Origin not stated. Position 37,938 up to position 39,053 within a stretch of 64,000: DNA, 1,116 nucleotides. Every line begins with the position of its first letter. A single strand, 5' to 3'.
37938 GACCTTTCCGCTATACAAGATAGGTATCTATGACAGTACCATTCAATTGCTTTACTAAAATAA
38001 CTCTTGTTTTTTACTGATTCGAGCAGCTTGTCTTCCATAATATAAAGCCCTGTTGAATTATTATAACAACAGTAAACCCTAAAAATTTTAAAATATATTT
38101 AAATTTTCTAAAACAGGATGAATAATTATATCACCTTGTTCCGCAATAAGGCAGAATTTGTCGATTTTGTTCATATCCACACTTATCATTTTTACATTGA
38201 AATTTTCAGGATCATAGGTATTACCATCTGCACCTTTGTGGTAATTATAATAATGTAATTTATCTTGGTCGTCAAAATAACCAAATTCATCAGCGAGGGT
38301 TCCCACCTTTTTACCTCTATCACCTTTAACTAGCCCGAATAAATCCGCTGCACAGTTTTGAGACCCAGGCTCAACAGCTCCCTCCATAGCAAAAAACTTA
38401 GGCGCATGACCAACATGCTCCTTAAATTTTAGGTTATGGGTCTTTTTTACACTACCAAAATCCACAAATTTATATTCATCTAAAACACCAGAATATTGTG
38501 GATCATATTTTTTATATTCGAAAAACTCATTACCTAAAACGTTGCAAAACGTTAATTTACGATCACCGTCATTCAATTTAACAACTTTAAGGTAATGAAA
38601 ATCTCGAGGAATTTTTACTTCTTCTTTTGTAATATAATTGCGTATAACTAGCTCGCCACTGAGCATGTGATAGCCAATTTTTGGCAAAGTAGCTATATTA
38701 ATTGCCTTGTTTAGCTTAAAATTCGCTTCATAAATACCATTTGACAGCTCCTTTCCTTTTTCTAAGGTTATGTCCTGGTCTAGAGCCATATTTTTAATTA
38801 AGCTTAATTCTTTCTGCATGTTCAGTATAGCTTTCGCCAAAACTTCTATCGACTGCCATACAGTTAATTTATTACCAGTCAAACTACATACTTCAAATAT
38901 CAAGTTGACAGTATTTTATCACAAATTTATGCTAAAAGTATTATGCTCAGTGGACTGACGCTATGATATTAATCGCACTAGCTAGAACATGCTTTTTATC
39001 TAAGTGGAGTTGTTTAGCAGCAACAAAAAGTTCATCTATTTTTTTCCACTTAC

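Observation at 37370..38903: Module of the giant protein recurs in a small gene that sits in an operon-like run with an orphan VirB8-like gene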

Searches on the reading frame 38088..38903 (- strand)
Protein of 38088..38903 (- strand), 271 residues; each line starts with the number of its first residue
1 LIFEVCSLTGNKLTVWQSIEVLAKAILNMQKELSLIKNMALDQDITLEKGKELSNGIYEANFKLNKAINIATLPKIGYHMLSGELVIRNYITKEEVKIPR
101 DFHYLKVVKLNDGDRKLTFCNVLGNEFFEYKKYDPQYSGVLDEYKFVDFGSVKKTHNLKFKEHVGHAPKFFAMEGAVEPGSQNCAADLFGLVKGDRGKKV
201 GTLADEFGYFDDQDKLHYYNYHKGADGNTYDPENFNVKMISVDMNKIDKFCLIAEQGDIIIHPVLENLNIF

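Call 4: search_protein_families(library=pfam, proteins=[window:38088-38903:-], max_evalue=1)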
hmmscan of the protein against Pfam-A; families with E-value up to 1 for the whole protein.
window:38088-38903:- (271 aa): 0 families

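Call 6: search_protein_families(library=ncbifam, proteins=[window:38088-38903:-], max_evalue=1)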
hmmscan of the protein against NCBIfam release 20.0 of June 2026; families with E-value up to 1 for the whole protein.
window:38088-38903:- (271 aa): 0 families

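Call 7: find_homologous_proteins(query=window:38088-38903:-, max_evalue=0.001)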
Query window:38088-38903:- (271 aa): 80 proteins with E <= 0.001 among 448 candidates.
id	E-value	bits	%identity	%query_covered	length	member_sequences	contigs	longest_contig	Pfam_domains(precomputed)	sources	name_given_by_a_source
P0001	8.1e-161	552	92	97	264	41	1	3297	-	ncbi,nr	ncbi:MAG: hypothetical protein LKM45_05320 [Wolbachia endosymbiont of Alcedoecus sp.]|nr:hypothetica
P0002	6.0e-145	500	84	97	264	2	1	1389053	-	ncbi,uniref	ncbi:hypothetical protein [Wolbachia endosymbiont of Cantharis cryptica]|uniref:hypothetical protein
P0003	1.3e-143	495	83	97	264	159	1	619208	-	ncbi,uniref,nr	ncbi:hypothetical protein [Wolbachia endosymbiont (group A) of Andrena hattorfiana]|uniref:hypotheti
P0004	1.2e-142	492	81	97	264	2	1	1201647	-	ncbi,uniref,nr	ncbi:hypothetical protein [Wolbachia endosymbiont of Ctenocephalides felis wCfeJ]|uniref:hypothetica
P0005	5.6e-141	487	80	97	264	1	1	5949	-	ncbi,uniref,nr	ncbi:hypothetical protein HET73_05635 [Wolbachia endosymbiont of Atemnus politus]|uniref:hypothetica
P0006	3.1e-139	481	81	97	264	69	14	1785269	-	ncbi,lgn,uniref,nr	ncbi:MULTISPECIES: hypothetical protein [Wolbachia]|uniref:Uncharacterized protein n=1 Tax=Wolbachia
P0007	3.6e-136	471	80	97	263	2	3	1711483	-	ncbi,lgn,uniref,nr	ncbi:hypothetical protein wVul_1028 [Wolbachia endosymbiont of Armadillidium vulgare str. wVulC]|uni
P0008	1.4e-133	462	78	97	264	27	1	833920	-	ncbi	-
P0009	4.6e-116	405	78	85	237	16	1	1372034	-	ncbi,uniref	ncbi:hypothetical protein [Wolbachia endosymbiont (group A) of Icerya purchasi]|uniref:hypothetical 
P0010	3.7e-113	395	67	96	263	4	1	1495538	-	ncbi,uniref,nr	ncbi:hypothetical protein [Wolbachia endosymbiont of Ctenocephalides felis wCfeT]|uniref:hypothetica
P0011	1.8e-112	393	72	90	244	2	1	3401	-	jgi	jgi:hypothetical protein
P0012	3.1e-110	386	76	85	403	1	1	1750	-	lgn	-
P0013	4.0e-103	363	76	78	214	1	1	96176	-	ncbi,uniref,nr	ncbi:hypothetical protein [Wolbachia pipientis]|uniref:hypothetical protein n=1 Tax=Wolbachia pipien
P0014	2.4e-98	347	61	96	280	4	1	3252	-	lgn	-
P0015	9.2e-98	345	81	71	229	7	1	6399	-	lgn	-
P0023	1.9e-69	252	55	83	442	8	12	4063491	-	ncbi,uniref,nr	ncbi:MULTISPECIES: hypothetical protein [Rickettsiales]|uniref:hypothetical protein n=1 Tax=unclassi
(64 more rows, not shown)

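Call 10: find_encoding_contigs(protein=P0006, flank=6000, max_places=4)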
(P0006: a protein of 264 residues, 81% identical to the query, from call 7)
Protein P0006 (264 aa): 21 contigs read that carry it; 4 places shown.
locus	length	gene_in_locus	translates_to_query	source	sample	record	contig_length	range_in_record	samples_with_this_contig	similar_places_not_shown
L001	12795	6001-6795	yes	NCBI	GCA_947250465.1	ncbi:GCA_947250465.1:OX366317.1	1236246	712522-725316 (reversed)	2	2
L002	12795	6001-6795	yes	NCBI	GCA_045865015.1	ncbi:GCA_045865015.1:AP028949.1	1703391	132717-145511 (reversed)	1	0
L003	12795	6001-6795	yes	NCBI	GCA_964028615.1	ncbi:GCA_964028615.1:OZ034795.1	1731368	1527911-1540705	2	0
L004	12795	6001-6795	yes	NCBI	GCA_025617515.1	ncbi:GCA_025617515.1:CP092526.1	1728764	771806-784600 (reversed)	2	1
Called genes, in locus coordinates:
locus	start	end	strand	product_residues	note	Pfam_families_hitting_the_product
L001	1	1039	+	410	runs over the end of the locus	PF01053:Cys_Met_Meta_PP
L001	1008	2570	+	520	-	PF08245:Mur_ligase_M, PF02875:Mur_ligase_C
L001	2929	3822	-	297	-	PF13173:AAA_14 (faint), PF01715:IPPT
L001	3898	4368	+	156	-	-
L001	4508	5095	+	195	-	PF01300:Sua5_yciO_yrdC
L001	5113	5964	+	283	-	PF13177:DNA_pol3_delta2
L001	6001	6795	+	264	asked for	-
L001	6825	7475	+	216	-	PF04335:VirB8 (weak)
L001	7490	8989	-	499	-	PF00361:Proton_antipo_M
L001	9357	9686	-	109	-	PF01797:Y1_Tnp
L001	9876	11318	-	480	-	PF00772:DnaB, PF03796:DnaB_C, PF13481:AAA_25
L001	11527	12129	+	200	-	PF06271:RDD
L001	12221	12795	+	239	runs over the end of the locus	-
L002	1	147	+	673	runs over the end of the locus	PF13481:AAA_25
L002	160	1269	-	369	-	-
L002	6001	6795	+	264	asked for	-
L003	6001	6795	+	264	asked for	-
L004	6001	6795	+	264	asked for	-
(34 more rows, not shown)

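Call 11: find_encoding_contigs(protein=P0023, flank=8000, max_places=5)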
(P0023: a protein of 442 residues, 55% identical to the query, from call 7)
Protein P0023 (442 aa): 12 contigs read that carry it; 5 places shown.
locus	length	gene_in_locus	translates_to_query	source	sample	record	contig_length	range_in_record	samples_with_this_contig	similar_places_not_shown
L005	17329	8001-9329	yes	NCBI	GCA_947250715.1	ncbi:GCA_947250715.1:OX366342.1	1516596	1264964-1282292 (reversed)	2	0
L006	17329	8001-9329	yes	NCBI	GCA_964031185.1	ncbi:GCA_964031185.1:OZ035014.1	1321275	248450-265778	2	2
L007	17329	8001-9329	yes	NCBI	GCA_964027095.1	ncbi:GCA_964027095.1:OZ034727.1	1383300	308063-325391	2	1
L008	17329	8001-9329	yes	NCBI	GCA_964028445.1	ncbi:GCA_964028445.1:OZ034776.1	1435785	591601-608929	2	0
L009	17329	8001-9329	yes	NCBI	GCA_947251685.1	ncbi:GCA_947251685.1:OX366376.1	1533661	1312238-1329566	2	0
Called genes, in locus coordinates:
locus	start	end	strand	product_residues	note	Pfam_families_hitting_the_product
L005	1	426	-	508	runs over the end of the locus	PF01039:Carboxyl_trans, PF03255:ACCA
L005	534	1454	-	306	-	-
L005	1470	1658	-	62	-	-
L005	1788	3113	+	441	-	PF00025:Arf (faint), PF01926:MMR_HSR1, PF02421:FeoB_N, PF09439:SRPRB (weak), PF00009:GTP_EFTU, PF01926:MMR_HSR1, PF02421:FeoB_N, PF14714:KH_dom-like, +7 more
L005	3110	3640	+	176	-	PF02600:DsbB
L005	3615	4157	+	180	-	PF03232:COQ7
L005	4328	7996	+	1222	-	-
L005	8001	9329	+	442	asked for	-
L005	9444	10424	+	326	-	PF00953:Glycos_transf_4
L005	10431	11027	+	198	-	PF01351:RNase_HII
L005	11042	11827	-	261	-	PF03524:CagX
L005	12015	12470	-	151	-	PF02470:MlaD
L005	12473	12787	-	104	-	PF05071:NDUFA12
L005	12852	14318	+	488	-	PF10125:NADHdeh_related (weak), PF00361:Proton_antipo_M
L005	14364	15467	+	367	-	PF01098:FTSW_RODA_SPOVE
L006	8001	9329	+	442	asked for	-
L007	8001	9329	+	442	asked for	-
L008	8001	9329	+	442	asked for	-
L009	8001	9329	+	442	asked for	-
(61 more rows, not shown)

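Call 29: find_related_loci(query=A1, collection=genome_contigs, flank=8000)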
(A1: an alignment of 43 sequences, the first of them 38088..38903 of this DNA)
Query A1 (271 aa) in genome_contigs; peptide patterns used: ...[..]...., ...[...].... (x = any residue, [..] = any of these).
84 stretches matched a pattern; 32 encode a relative of the query (tblastn E <= 1e-3); 32 distinct loci.
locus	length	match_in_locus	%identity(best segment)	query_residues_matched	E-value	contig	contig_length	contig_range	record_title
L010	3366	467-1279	94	1-271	9e-178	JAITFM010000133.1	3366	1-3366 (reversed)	MAG: Rickettsiales bacterium isolate Nx346_bin4 k119_72682, whole genome shotgun sequence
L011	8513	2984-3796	92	1-271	1e-169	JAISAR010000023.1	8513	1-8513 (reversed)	MAG: Rickettsiales bacterium isolate Gx481_bin163 k119_4871403, whole genome shotgun sequence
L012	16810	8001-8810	90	2-271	9e-164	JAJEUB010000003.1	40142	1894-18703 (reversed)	MAG: Wolbachia endosymbiont of Penenirmus auritus isolate MAG5 wPaur_03, whole genome shotgun sequence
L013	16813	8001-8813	81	1-271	9e-148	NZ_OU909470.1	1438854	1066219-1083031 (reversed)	Wolbachia endosymbiont of Psylliodes chrysocephala isolate Wolbachia_endosymbiont_of_Psylliodes chrysocephala_genome chr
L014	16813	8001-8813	79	1-271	1e-146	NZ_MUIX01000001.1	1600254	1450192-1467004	Wolbachia endosymbiont of Laodelphax striatellus strain wstri scaffold1, whole genome shotgun sequence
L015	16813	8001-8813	80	1-271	6e-146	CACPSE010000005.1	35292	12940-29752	uncultured Wolbachia sp. isolate WOLB0025 genome assembly, contig: SRR1107701_59, whole genome shotgun sequence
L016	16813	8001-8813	79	1-271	9e-145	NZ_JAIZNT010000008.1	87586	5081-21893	Wolbachia endosymbiont of Tribolium confusum strain wCon 8, whole genome shotgun sequence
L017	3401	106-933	70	1-271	3e-131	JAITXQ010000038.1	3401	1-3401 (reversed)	MAG: Rickettsiales bacterium isolate Zx50_bin61 k119_2882239, whole genome shotgun sequence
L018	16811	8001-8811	76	1-270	2e-112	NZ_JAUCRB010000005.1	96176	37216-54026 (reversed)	Wolbachia pipientis strain wStur NODE_5_length_96176_cov_5.166967, whole genome shotgun sequence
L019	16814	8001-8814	89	1-271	6e-139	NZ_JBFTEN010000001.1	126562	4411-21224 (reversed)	Wolbachia endosymbiont of Tettigetta isshikii strain wTis NODE_1_length_126562_cov_5.639175, whole genome shotgun sequen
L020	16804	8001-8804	84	4-271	3e-151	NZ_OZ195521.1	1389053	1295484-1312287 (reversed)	Wolbachia endosymbiont of Cantharis cryptica isolate 54598 chromosome 1, complete sequence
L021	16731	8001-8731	67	28-271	1e-87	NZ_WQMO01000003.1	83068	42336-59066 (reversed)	Wolbachia endosymbiont of Litomosoides brasiliensis strain 37PF voucher MNHN:37PF NODE_243_length_83068_cov_648.680295_w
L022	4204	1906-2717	92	1-271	7e-140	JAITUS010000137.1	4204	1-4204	MAG: Rickettsiales bacterium isolate Spi319_bin9 k119_1376451, whole genome shotgun sequence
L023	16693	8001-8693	52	40-271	1e-71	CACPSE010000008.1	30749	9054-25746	uncultured Wolbachia sp. isolate WOLB0025 genome assembly, contig: SRR1107701_74, whole genome shotgun sequence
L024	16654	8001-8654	53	43-266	2e-70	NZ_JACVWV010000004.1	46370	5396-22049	Wolbachia endosymbiont of Pentalonia nigronervosa strain WolPenNig flattened_line_4662, whole genome shotgun sequence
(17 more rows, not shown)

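Call 31: predict_structure(alignment_id=A1)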
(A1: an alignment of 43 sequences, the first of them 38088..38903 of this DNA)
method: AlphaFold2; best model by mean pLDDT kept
length: 271 residues; sequences in the alignment: 43
mean_pLDDT: 66.9   pTM: 0.62
mean pLDDT of the five models: 66.9, 63.4, 61.4, 56.2, 42.4
residues with pLDDT >= 90: 16; 70-90: 113; 50-70: 98; < 50: 44
segments of 3 or more residues with pLDDT < 50: 1-7, 108-111, 146-164, 267-271
pLDDT, mean of each block of 10 residues (from residue 1): 39 61 60 51 78 91 81 81 84 82 57 55 56 52 49 40 56 75 76 71 81 88 70 79 58 79 59 35
secondary structure, 60 per line:
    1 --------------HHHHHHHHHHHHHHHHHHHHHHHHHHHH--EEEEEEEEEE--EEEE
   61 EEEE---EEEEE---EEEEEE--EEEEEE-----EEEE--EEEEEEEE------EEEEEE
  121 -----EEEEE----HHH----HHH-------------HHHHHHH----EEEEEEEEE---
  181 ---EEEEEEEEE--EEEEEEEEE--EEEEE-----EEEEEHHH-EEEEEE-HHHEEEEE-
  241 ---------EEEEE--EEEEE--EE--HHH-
elements in order: H15-42 E45-54 E57-64 E68-72 E76-81 E84-89 E95-98 E101-108 E115-120 E126-130 H158-164 E169-177 E184-192 E195-203 E206-210 E216-220 E225-230 E235-239 E250-254 E257-261

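Call 36: fold_search(model_id=the predicted structure, library=pdb)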
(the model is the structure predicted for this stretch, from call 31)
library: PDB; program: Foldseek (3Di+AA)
matches with E <= 10: 498; with E <= 0.001: 0
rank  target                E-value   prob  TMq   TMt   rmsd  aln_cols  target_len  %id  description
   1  7mqa_LR               5.0e-03  0.30  0.13  0.07  17.4       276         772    6  Cryo-EM structure of the human SSU processome, state post-A1 (released 2021-09-22)
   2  7mq8_LR               8.6e-03  0.28  0.13  0.07  17.3       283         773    7  Cryo-EM structure of the human SSU processome, state pre-A1 (released 2021-09-22)
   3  6r92_L                1.5e-02  0.30  0.18  0.15  16.7       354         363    7  Cryo-EM structure of NCP-THF2(+1)-UV-DDB class B (released 2019-06-12)
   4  3p1l                  2.0e-02  0.15  0.12  0.11  17.6       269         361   10  Crystal structure of Escherichia coli BamB, a lipoprotein component of the beta-barrel assembly machinery complex, nativ (released 2010-12-22)
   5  8wca_B                2.1e-02  0.25  0.17  0.15  15.1       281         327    8  Cryo-EM structure of the PEA-bound hTAAR1-Gs complex (released 2023-12-27)
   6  9m8k_B                2.5e-02  0.25  0.17  0.15  18.0       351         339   10  cryo-EM structure of human TAS2R4 with oligopeptide (released 2026-03-18)
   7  4czy_A                2.5e-02  0.23  0.15  0.14  15.9       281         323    8  Complex of Neurospora crassa PAN2 (WD40-CS1) with PAN3 (pseudokinase and C-term) (released 2014-06-04)
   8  8wc6_B                3.0e-02  0.12  0.12  0.10  19.0       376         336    9  Cryo-EM structure of the PEA-bound mTAAR1-Gs complex (released 2023-12-27)
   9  7ewp_D                3.5e-02  0.16  0.16  0.14  15.4       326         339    8  Cryo-EM structure of human GPR158 in complex with RGS7-Gbeta5 in a 2:1:1 ratio (released 2021-12-01)
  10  8x8n_B                3.8e-02  0.18  0.16  0.15  18.4       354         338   11  Cryo-EM structure of the octreotide-bound Somatostatin receptor 5-Gi protein complex (released 2024-06-12)
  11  7dw9_B                4.0e-02  0.15  0.14  0.12  19.6       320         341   11  Cryo-EM structure of human V2 vasopressin receptor in complex with an Gs protein (released 2021-07-21)
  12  12dl_HA               5.7e-02  0.15  0.13  0.11  15.1       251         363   10  Native structure of the cytoplasmic lattice (CPL) asymmetric unit from mouse MII eggs (released 2026-04-08)
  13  4wjl_B                5.7e-02  0.11  0.14  0.07  19.3       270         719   11  Structure of human dipeptidyl peptidase 10 (DPPY): a modulator of neuronal Kv4 channels (released 2015-03-18)
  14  1ueb_A                6.7e-02  0.18  0.13  0.18  18.8       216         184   12  Crystal structure of translation elongation factor P from Thermus thermophilus HB8 (released 2004-05-25)
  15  8fdt_B                6.7e-02  0.14  0.15  0.14  17.7       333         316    8  Engineered human dynein motor domain in the microtubule-unbound state with LIS1 complex in the buffer containing ATP-V (released 2023-06-21)
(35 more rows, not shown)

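Call 52: search_protein_representatives(alignment_id=A1)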
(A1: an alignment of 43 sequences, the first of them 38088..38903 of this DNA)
Query: 43 sequences, 433 profile positions. Proteins with E-value up to 0.001 (for the whole library): 97; up to 1e-10: 72; up to 1e-30: 35. The best 97 are listed.
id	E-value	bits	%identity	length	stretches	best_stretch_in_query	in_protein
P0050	3.4e-186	635.9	-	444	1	1-430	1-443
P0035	2.9e-139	481.3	-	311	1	109-413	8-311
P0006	4.1e-120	418.2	-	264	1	189-433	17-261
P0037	3.9e-117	408.4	-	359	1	189-432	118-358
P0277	2.0e-114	399.4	-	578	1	201-432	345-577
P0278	1.7e-105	370.1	-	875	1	204-432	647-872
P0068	7.1e-100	351.5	-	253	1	187-389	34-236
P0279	3.6e-96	339.3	-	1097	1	196-432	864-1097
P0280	1.5e-95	337.3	-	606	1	196-432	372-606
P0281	5.1e-83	295.9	-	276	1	1-267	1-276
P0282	2.9e-76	273.7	-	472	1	14-424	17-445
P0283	1.6e-65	238.3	-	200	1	44-224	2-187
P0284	1.3e-60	222.2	-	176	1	2-168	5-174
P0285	6.3e-59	216.6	-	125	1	209-324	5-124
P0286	4.8e-52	193.9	-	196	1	189-361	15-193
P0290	1.8e-48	182.1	-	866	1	198-429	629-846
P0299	6.3e-38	147.4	-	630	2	229-393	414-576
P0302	1.1e-34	136.7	-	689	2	232-390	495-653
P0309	3.0e-28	115.5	-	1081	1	221-430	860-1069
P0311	5.3e-27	111.4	-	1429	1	169-396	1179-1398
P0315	1.2e-25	106.9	-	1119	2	193-409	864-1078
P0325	2.0e-17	79.8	-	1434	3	194-403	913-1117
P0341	5.8e-12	61.8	-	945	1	117-413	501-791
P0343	5.5e-11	58.6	-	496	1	217-336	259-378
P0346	8.0e-09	51.5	-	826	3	220-308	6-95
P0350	1.1e-07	47.8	-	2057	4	224-309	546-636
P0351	1.3e-07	47.4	-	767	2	216-281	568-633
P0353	3.4e-07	46.1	-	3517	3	219-290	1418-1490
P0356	1.5e-06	44.0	-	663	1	241-355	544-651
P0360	7.5e-06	41.7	-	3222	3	220-288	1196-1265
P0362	2.7e-05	39.8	-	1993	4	236-288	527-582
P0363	3.0e-05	39.7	-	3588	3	219-289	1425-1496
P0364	8.6e-05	38.2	-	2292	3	259-286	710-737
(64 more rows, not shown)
